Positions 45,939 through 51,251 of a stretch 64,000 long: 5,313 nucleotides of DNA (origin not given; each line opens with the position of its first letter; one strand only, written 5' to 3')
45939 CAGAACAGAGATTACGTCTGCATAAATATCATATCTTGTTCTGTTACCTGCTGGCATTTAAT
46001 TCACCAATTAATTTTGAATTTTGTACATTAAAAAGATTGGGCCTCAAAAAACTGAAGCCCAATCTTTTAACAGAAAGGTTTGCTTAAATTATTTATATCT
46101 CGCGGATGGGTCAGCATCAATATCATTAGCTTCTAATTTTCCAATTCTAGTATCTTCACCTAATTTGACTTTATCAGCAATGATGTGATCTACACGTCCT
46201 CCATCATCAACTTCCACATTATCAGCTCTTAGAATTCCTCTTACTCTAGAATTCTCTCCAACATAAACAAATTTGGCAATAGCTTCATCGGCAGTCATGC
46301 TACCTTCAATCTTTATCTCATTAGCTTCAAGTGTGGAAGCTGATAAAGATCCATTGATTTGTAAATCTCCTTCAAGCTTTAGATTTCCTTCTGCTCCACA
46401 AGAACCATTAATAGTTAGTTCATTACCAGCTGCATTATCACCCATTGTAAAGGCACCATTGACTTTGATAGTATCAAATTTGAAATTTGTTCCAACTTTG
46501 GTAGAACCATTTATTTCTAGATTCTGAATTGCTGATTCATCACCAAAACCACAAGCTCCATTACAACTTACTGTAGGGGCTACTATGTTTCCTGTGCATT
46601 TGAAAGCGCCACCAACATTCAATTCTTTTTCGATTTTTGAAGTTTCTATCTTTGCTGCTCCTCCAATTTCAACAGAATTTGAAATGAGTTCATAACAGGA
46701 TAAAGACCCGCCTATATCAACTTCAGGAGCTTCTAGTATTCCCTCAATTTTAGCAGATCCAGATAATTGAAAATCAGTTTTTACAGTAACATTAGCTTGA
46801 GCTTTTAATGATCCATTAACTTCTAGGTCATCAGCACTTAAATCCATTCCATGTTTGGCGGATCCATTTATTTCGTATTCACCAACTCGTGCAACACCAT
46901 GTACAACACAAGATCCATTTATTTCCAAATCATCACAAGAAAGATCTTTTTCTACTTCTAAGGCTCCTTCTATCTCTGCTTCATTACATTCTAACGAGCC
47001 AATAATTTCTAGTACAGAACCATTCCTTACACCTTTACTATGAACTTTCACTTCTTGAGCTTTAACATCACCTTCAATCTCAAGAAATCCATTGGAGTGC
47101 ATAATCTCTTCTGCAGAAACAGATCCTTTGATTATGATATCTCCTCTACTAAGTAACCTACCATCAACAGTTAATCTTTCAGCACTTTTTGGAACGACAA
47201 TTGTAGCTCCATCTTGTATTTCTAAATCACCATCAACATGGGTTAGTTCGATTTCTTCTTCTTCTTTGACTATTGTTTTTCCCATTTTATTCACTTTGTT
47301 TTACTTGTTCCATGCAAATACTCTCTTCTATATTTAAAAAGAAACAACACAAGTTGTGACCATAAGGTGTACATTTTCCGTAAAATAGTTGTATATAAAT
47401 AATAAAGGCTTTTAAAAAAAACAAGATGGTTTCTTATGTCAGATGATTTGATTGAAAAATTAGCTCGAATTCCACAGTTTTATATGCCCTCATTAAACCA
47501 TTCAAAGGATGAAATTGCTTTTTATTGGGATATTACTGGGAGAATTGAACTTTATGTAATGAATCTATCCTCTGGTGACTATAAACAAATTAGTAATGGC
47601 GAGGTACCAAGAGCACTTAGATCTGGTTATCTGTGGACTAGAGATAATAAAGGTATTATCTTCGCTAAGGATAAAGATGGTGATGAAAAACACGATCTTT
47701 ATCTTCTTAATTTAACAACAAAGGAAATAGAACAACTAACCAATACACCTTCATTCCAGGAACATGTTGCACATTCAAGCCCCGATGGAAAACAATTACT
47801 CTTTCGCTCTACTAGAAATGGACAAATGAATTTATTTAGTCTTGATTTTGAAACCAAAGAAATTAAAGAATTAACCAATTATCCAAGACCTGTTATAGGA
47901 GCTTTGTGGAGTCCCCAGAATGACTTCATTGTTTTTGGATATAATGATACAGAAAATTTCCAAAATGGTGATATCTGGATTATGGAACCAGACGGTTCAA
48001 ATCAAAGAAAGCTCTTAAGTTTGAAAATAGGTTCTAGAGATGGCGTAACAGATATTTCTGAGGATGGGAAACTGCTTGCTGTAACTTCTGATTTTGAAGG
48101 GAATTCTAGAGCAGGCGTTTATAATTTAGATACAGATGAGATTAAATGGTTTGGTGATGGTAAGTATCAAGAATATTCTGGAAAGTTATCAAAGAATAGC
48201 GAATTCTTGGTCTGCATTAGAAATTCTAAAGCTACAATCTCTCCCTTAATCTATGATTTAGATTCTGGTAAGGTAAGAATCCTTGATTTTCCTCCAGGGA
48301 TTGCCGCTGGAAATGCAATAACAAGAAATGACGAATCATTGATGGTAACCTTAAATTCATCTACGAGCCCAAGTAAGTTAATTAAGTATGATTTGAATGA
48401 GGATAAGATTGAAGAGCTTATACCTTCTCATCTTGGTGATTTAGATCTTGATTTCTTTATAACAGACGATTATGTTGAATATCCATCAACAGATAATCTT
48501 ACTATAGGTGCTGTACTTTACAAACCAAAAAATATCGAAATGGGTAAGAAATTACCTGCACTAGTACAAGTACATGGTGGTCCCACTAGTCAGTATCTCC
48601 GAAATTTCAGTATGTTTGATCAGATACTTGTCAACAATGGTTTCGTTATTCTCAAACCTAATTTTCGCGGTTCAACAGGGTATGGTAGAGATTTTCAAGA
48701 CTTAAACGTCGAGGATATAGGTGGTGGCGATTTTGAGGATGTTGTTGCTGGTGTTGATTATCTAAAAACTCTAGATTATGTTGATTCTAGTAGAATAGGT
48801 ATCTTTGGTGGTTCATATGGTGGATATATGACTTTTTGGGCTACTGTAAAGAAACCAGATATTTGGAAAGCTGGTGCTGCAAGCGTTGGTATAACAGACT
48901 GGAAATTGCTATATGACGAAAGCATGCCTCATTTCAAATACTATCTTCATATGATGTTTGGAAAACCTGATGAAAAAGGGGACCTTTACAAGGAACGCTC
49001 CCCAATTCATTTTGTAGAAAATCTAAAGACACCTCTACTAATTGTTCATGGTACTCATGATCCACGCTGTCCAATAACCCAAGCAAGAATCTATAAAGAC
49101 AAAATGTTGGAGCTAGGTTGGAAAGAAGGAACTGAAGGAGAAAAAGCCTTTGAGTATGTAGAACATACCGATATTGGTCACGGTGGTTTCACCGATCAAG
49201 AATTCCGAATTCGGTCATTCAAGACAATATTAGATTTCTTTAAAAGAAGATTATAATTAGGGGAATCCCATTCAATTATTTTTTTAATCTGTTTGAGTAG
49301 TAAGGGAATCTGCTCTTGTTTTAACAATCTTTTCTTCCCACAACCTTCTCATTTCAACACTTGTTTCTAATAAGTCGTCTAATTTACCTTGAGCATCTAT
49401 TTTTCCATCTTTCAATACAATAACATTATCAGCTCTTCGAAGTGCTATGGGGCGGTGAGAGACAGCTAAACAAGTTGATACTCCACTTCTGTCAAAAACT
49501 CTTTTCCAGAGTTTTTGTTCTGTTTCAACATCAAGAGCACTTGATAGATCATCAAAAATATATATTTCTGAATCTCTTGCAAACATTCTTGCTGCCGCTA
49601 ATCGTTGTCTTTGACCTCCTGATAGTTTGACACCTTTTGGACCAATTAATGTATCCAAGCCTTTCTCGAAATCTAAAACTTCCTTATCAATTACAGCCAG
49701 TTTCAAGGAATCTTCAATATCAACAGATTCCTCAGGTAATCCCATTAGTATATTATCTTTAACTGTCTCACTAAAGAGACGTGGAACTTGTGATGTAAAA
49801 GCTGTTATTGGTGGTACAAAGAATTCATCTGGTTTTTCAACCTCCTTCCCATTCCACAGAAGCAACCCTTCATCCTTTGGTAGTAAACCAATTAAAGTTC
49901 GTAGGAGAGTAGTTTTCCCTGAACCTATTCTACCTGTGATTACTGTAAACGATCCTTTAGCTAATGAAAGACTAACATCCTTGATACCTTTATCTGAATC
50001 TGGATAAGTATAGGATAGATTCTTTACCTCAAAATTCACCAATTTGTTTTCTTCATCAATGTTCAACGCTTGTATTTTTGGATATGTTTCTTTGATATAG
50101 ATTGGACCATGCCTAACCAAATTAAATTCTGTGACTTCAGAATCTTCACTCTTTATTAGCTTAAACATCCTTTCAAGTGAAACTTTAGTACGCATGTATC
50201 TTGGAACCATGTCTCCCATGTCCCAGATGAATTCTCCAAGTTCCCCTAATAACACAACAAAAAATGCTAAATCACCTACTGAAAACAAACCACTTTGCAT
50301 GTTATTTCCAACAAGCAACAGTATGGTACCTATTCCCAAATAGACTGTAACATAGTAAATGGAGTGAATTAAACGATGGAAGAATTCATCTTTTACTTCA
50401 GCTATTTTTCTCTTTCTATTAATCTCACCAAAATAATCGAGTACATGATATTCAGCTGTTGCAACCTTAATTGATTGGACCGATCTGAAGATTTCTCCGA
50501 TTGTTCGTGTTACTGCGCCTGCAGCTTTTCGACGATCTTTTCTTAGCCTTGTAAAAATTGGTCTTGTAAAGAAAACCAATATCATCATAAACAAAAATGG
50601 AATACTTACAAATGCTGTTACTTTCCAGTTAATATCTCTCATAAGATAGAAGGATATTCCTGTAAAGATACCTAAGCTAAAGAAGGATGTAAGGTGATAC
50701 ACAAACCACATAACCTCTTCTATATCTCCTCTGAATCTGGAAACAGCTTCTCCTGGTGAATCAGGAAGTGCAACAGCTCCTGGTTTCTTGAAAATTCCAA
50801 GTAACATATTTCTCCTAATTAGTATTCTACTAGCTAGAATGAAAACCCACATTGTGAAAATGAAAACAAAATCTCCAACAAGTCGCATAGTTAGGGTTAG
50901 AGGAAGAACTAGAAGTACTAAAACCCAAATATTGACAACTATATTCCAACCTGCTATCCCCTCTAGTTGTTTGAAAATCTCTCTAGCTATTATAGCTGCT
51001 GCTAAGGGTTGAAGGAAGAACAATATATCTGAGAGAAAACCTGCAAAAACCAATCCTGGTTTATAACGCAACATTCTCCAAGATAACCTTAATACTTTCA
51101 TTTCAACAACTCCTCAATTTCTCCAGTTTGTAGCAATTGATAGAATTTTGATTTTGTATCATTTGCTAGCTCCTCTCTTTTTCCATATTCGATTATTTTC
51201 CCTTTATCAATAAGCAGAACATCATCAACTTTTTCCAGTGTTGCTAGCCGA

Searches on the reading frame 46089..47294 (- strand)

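Call 79: search_protein_families(library=pfam, proteins=[window:46089-47294:-], max_evalue=0.001)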
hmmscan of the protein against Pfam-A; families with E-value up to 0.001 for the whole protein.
window:46089-47294:- (401 aa): 2 families
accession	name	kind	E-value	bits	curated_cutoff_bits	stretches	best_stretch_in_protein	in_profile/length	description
PF04519.19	Bactofilin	-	4.6e-18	65.7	27.9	1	285-368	11-93/98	Polymer-forming cytoskeletal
PF20597.4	pAdhesive_15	-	3.3e-05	24.4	23.8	0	256-328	18-93/254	Putative Ice-binding-like adhesive domain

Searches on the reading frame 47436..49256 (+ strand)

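Call 79: search_protein_families(library=pfam, proteins=[window:47436-49256:+], max_evalue=0.001)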
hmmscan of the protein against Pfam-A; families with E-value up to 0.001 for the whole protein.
window:47436-49256:+ (606 aa): 11 families
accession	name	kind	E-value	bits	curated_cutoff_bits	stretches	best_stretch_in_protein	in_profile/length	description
PF00326.27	Peptidase_S9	-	1e-49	169.3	22.6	1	395-605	7-209/213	Prolyl oligopeptidase family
PF20434.5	BD-FAE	-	7.3e-13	49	26.8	1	362-556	4-214/215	BD-FAE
PF02129.25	Peptidase_S15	-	1.3e-07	32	23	1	357-490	5-133/262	X-Pro dipeptidyl-peptidase (S15 family)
PF00561.26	Abhydrolase_1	-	2.1e-06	28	25.8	0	374-511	1-127/245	alpha/beta hydrolase fold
PF02897.21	Peptidase_S9_N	-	1.2e-05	24.7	24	0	37-142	150-265/414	Prolyl oligopeptidase, N-terminal beta-propeller domain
PF07676.18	PD40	-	1.4e-05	25.3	20.9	0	115-134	17-37/38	WD40-like Beta Propeller Repeat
PF00930.27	DPPIV_N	-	2.5e-05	23.6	22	0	67-172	243-350/354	Dipeptidyl peptidase IV (DPP IV) N-terminal region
PF24681.1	Kelch_KLHDC2_KLHL20_DRC7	-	0.00012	21.9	50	1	38-186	27-187/221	KLHDC2/KLHL20/DRC7 Kelch-repeats domain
PF01738.24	DLH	-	0.00029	21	21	1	359-552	3-164/217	Dienelactone hydrolase family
PF05577.18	Peptidase_S28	-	0.00029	20.2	25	1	434-491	94-152/434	Serine carboxypeptidase S28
PF05448.18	AXE1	-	0.00031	20.1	21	0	433-545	157-277/321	Acetyl xylan esterase (AXE1)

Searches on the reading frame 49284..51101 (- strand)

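Call 79: search_protein_families(library=pfam, proteins=[window:49284-51101:-], max_evalue=0.001)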
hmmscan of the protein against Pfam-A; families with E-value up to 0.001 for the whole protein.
window:49284-51101:- (605 aa): 5 families
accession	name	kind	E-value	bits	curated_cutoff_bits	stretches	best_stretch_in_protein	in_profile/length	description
PF00005.33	ABC_tran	-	1.7e-21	77.7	25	1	374-518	2-134/137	ABC transporter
PF00664.28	ABC_membrane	-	2.1e-11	44.5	28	1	18-285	5-267/274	ABC transporter transmembrane region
PF02463.25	SMC_N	-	4.3e-08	33.3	40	1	461-563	122-211/220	RecF/RecN/SMC N terminal domain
PF13401.12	AAA_22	-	0.00051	20.8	27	0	383-424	5-33/130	AAA domain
PF01637.24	ATPase_2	-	0.00073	19.8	33.2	0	380-407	15-44/225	ATPase domain predominantly from Archaea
